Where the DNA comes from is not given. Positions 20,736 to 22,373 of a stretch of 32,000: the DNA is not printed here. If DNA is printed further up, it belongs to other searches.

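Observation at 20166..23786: PAPS-forming operon (sat ... cysC) with an embedded cytoplasmic NPP-type phosphodiesterase-fold enzyme and no visible reductive branch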

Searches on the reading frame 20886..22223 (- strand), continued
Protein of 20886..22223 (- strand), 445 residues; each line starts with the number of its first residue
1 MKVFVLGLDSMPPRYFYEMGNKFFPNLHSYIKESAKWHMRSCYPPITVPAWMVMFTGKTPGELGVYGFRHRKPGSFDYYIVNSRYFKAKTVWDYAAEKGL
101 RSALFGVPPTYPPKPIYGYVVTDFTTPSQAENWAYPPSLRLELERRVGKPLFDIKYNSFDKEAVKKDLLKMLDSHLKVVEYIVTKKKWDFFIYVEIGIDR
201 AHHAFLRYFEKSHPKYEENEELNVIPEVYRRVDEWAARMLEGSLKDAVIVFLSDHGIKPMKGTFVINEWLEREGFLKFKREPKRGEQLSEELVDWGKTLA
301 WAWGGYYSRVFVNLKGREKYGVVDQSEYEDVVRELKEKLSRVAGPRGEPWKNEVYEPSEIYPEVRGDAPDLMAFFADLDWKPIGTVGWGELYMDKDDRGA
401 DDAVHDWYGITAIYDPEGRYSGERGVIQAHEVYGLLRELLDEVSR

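Call 34: fold_search(model_id=the predicted structure, library=pdb)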
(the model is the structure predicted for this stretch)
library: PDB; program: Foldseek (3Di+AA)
matches with E <= 10: 627; with E <= 0.001: 376
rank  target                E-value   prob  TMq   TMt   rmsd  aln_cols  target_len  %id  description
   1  6xkd_A                3.1e-16  1.00  0.53  0.36   8.4       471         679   15  Structure of ligand-bound mouse cGAMP hydrolase ENPP1 (released 2021-06-02)
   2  4gtw_B                4.1e-16  1.00  0.56  0.37   7.3       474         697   15  Crystal structure of mouse Enpp1 in complex with AMP (released 2012-11-07)
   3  4b56_B                4.9e-16  1.00  0.56  0.35   7.5       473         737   14  Structure of ectonucleotide pyrophosphatase-phosphodiesterase-1 (NPP1) (released 2012-09-19)
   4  8ghr_A                5.5e-16  1.00  0.56  0.36   7.1       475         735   16  Structure of human ENPP1 in complex with variable heavy domain VH27.2 (released 2023-08-02)
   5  6wet_BaB              7.0e-16  1.00  0.59  0.35   6.5       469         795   15  Crystal structures of human E-NPP 1: apo (released 2020-09-09)
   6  6weu_BbB              1.0e-15  1.00  0.56  0.33   7.1       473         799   16  Crystal structures of human E-NPP 1: bound to adenosine-5'-thio-monophosphate (released 2020-09-09)
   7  4b56_A                1.1e-15  1.00  0.56  0.33   6.9       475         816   13  Structure of ectonucleotide pyrophosphatase-phosphodiesterase-1 (NPP1) (released 2012-09-19)
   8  6weu_AbA              1.1e-15  1.00  0.56  0.32   7.3       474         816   15  Crystal structures of human E-NPP 1: bound to adenosine-5'-thio-monophosphate (released 2020-09-09)
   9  6wew_BaB              1.2e-15  1.00  0.57  0.33   7.2       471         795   15  Crystal structures of human E-NPP 1: bound to N-{4-[(7-methoxyquinolin-4-yl)oxy]phenyl}sulfuric diamide (released 2020-09-09)
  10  6aek_A                2.2e-15  1.00  0.58  0.37   6.1       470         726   14  Crystal structure of ENPP1 in complex with pApG (released 2019-03-06)
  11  6wet_AaA              2.6e-15  1.00  0.59  0.34   6.5       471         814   15  Crystal structures of human E-NPP 1: apo (released 2020-09-09)
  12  6wev_BbB              3.7e-15  1.00  0.58  0.34   7.0       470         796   17  Crystal structures of human E-NPP 1: bound to N-{[1-(6,7-dimethoxy-5,8-dihydroquinazolin-4-yl)piperidin-4-yl]methyl} (released 2020-09-09)
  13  4gtw_A                4.2e-15  1.00  0.58  0.39   6.2       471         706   15  Crystal structure of mouse Enpp1 in complex with AMP (released 2012-11-07)
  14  7mw8_F                4.4e-15  1.00  0.56  0.64   6.2       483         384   13  Crystal Structure Analysis of Xac Nucleotide Pyrophosphatase/Phosphodiesterase (released 2022-05-18)
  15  5ege_A                5.3e-15  1.00  0.59  0.65   5.6       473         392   13  Structure of ENPP6, a choline-specific glycerophosphodiester-phosphodiesterase (released 2016-03-09)
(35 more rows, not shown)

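Call 36: find_homologous_proteins(query=L058:6852-8264:+, max_evalue=1e-30)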
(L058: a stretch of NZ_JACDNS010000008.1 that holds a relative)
Query L058:6852-8264:+ (470 aa): 5804 proteins with E <= 1e-30 among 8000 candidates; the best 120 are listed.
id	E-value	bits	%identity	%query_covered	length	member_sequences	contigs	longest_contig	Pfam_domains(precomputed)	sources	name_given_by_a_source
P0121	5.0e-298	1007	91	100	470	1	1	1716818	PF01663.28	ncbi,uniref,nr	ncbi:alkaline phosphatase family protein [Pyrococcus yayanosii]|uniref:Type I phosphodiesterase / nu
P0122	1.6e-297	1006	90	100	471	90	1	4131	PF01663.28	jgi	-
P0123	1.8e-294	996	91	100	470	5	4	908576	PF01663.28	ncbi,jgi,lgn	jgi:predicted AlkP superfamily phosphohydrolase/phosphomutase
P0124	1.6e-290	983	89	99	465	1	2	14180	PF01663.28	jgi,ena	-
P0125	9.1e-284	960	87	99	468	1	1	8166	PF01663.28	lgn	-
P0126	2.9e-280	949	86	99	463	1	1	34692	PF01663.28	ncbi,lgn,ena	ncbi:alkaline phosphatase family protein [Methanocaldococcus sp.]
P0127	1.0e-279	947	85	99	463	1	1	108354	PF01663.28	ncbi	ncbi:alkaline phosphatase family protein [Methanocaldococcus sp.]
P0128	2.9e-279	945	85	99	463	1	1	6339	PF01663.28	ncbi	ncbi:alkaline phosphatase family protein [Methanocaldococcus sp.]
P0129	3.3e-279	945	85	99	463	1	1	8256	PF01663.28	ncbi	ncbi:alkaline phosphatase family protein [Methanocaldococcus sp.]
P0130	5.4e-279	944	85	99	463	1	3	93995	PF01663.28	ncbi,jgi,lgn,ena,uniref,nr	ncbi:alkaline phosphatase family protein [Methanocaldococcus sp.]|uniref:alkaline phosphatase family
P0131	1.5e-276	936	85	99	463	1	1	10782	PF01663.28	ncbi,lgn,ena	-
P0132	1.7e-274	930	84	99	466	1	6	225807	PF01663.28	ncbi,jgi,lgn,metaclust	jgi:predicted AlkP superfamily phosphohydrolase/phosphomutase|metaclust:\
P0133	5.6e-274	928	84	99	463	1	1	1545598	PF01663.28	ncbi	ncbi:alkaline phosphatase family protein [Methanocaldococcus sp. 28A]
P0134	1.7e-270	916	84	99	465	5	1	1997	PF01663.28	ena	-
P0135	4.1e-268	909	83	99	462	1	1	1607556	PF01663.28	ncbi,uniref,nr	ncbi:type I phosphodiesterase/nucleotide pyrophosphatase 1 [Methanocaldococcus bathoardescens]|unire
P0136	9.6e-267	904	83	99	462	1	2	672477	PF01663.28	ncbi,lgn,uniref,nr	ncbi:alkaline phosphatase family protein [Methanotorris formicicus]|uniref:Type I phosphodiesterase/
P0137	4.1e-265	899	80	98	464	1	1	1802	PF01663.28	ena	-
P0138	1.6e-264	897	79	99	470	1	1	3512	PF01663.28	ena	-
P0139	6.7e-264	895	79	99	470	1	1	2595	PF01663.28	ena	-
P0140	1.1e-263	894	80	98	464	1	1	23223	PF01663.28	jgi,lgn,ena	-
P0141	6.0e-260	882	79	99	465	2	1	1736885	PF01663.28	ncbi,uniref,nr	ncbi:alkaline phosphatase family protein [Pyrococcus sp. ST04]|uniref:alkaline phosphatase family pr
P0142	6.3e-253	859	77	99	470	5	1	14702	PF01663.28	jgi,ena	-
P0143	2.9e-252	856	78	98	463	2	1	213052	PF01663.28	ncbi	ncbi:MAG: alkaline phosphatase family protein [Candidatus Asgardarchaeia archaeon]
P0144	3.4e-250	850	78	99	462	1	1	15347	PF01663.28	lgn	-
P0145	1.0e-249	848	75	98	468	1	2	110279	PF01663.28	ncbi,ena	-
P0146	2.1e-249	847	74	99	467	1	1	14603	PF01663.28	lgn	-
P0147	2.2e-249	847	77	99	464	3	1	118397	PF01663.28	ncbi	ncbi:alkaline phosphatase family protein [Geoglobus ahangari]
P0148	2.5e-249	847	76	98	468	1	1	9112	PF01663.28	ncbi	-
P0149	4.1e-249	846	76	98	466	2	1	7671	PF01663.28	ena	-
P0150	1.9e-248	844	76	98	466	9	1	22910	PF01663.28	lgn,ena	-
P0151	2.8e-248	843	76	98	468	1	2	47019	PF01663.28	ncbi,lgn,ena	-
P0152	8.5e-248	842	76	98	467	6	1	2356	PF01663.28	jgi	-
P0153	2.6e-247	840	74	100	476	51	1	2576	PF01663.28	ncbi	-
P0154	6.7e-247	839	76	98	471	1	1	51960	PF01663.28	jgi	-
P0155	3.1e-246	836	75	98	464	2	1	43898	PF01663.28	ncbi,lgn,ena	-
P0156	3.2e-246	836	77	97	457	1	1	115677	PF01663.28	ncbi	-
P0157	1.6e-245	834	77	97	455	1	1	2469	PF01663.28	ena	-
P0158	5.4e-245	832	76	98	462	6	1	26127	PF01663.28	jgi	-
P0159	4.0e-244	829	73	98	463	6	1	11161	PF01663.28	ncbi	ncbi:MAG: alkaline phosphatase family protein [Candidatus Korarchaeum sp.]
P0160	1.1e-243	828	76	97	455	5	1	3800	PF01663.28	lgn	-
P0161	1.2e-243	828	76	97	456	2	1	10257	PF01663.28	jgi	-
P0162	1.9e-243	827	75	99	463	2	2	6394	PF01663.28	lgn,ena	-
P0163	4.3e-243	826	77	97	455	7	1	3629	PF01663.28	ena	-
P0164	6.7e-243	825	77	97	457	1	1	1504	PF01663.28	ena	-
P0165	7.0e-243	825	73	100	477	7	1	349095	PF01663.28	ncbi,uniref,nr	ncbi:alkaline phosphatase family protein [Thermococcus sp. MV11]|uniref:alkaline phosphatase family 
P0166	5.6e-242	822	76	98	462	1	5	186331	PF01663.28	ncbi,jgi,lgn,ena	-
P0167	5.9e-242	822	75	98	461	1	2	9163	PF01663.28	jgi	-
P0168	1.0e-241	822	76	97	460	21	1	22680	PF01663.28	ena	-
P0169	5.1e-241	819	75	97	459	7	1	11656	PF01663.28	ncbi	-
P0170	6.6e-241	819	73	99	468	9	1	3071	PF01663.28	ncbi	-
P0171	1.4e-240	818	75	97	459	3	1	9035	PF01663.28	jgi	-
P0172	1.9e-240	817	73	100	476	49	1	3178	PF01663.28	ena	-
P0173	2.2e-240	817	73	99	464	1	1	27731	PF01663.28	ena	-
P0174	2.3e-240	817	75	98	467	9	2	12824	PF01663.28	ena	-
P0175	4.8e-240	816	73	99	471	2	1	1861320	PF01663.28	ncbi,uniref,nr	ncbi:hypothetical protein PNA2_1053 [Pyrococcus sp. NA2]|uniref:alkaline phosphatase family protein 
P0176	5.1e-240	816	72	99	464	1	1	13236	PF01663.28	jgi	-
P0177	5.4e-240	816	76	97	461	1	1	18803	PF01663.28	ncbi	-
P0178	7.1e-240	815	75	97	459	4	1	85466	PF01663.28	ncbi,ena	-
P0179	8.8e-240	815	75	97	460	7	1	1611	PF01663.28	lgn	-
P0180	1.4e-239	814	75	98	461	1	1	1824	PF01663.28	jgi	-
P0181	2.9e-239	813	73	97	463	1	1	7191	PF01663.28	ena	-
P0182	3.2e-239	813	74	97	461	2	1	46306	PF01663.28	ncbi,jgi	-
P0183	3.5e-239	813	75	97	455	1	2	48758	PF01663.28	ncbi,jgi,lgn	jgi:predicted AlkP superfamily phosphohydrolase/phosphomutase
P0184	4.6e-239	813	75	97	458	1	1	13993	PF01663.28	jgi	-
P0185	7.4e-239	812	73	97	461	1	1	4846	PF01663.28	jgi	-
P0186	2.9e-238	810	72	98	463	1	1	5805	PF01663.28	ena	-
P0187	4.6e-238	809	73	98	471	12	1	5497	PF01663.28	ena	-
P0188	6.1e-238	809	75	97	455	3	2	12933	PF01663.28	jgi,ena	-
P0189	9.9e-238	808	75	95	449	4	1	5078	PF01663.28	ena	-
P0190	1.9e-237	807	76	97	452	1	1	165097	PF01663.28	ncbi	-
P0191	8.3e-237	805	71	99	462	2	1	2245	PF01663.28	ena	-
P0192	2.3e-236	804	74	97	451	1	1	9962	PF01663.28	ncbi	-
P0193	9.2e-236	802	74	97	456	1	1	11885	PF01663.28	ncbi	-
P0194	1.0e-235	802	74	98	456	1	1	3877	PF01663.28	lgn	-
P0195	1.7e-235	801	73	97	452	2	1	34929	PF01663.28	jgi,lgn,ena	-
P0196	6.3e-235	799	73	97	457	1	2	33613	PF01663.28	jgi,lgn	jgi:predicted AlkP superfamily phosphohydrolase/phosphomutase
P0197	7.1e-235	799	73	98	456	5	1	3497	PF01663.28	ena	-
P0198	7.2e-235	799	71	99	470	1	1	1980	PF01663.28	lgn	-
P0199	4.1e-234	796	71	99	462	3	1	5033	PF01663.28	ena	-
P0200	6.7e-234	796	70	99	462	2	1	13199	PF01663.28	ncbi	-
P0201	8.4e-234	795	74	97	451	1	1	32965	PF01663.28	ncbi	-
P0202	1.1e-233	795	74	97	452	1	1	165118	PF01663.28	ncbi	-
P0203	3.1e-233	794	72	98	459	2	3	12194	PF01663.28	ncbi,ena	-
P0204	3.9e-233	793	72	98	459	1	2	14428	PF01663.28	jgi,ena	-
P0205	5.4e-233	793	74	96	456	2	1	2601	PF01663.28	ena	-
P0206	9.6e-233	792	75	95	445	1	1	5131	PF01663.28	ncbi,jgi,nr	ncbi:nucleotide pyrophosphatase [Archaeoglobales archaeon]|nr:MAG: nucleotide pyrophosphatase [Archa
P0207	1.2e-232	792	74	97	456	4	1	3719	PF01663.28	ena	-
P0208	1.4e-232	791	72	98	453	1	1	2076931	PF01663.28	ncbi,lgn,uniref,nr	ncbi:hypothetical protein Asulf_01927 [Archaeoglobus sulfaticallidus PM70-1]|uniref:Nucleotide pyrop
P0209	4.0e-232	790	73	97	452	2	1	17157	PF01663.28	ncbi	-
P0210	5.0e-232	790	74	97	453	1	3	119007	PF01663.28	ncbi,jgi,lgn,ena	-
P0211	1.1e-231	788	72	98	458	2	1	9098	PF01663.28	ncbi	-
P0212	3.1e-231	787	72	95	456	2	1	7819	PF01663.28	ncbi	-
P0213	1.6e-230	785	72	98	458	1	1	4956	PF01663.28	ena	-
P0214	2.6e-230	784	72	97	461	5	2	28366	PF01663.28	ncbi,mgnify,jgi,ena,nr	ncbi:nucleotide pyrophosphatase [Archaeoglobales archaeon]|mgnify:CR=1 FL=1|nr:MAG: nucleotide pyrop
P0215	7.6e-230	782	72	98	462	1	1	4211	PF01663.28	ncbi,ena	-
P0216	1.0e-229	782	72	97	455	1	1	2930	PF01663.28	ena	-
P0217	3.6e-229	780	72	98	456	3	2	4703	PF01663.28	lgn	-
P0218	7.0e-229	779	72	97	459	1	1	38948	PF01663.28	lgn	-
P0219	8.9e-229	779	72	97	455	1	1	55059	PF01663.28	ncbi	-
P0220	4.3e-228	777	69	98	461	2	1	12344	PF01663.28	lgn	-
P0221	4.3e-228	777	72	97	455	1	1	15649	PF01663.28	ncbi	-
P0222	1.3e-227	775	70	97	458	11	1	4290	PF01663.28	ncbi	ncbi:MAG: alkaline phosphatase family protein, partial [Archaeoglobaceae archaeon]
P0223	1.3e-227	775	71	98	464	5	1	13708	PF01663.28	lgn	-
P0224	2.0e-227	774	71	97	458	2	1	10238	PF01663.28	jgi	jgi:predicted AlkP superfamily phosphohydrolase/phosphomutase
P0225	2.9e-227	774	71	97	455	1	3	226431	PF01663.28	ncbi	-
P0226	4.2e-227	773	69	98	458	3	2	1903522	PF01663.28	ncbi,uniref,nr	ncbi:alkaline phosphatase family protein [Geoglobus acetivorans]|uniref:Alkaline phosphatase family 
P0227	5.0e-227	773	71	98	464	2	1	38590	PF01663.28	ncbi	-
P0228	1.5e-226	772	72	96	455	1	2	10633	PF01663.28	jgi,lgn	jgi:predicted AlkP superfamily phosphohydrolase/phosphomutase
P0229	1.5e-226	771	72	97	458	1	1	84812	PF01663.28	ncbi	-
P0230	3.1e-226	770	73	96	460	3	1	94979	PF01663.28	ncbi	-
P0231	5.2e-226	770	69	99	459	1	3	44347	PF01663.28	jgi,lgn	jgi:predicted AlkP superfamily phosphohydrolase/phosphomutase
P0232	5.7e-226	770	69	97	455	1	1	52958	PF01663.28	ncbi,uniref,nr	ncbi:alkaline phosphatase family protein [Archaeoglobus neptunius]|uniref:alkaline phosphatase famil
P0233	1.7e-225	768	69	99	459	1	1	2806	PF01663.28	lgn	-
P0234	2.4e-225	768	70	97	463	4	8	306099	PF01663.28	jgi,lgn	-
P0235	3.7e-225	767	70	98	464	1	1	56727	PF01663.28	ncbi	ncbi:MAG: alkaline phosphatase family protein [Candidatus Hodarchaeota archaeon]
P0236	5.1e-225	766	70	98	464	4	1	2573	PF01663.28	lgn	-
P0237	6.9e-225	766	69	99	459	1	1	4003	PF01663.28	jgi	jgi:predicted AlkP superfamily phosphohydrolase/phosphomutase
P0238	7.0e-225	766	69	99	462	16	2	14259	PF01663.28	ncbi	-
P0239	1.9e-224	765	70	98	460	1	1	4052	PF01663.28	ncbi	ncbi:MAG: alkaline phosphatase family protein [Promethearchaeota archaeon]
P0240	2.2e-224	764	70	98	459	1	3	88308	PF01663.28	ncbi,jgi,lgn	jgi:predicted AlkP superfamily phosphohydrolase/phosphomutase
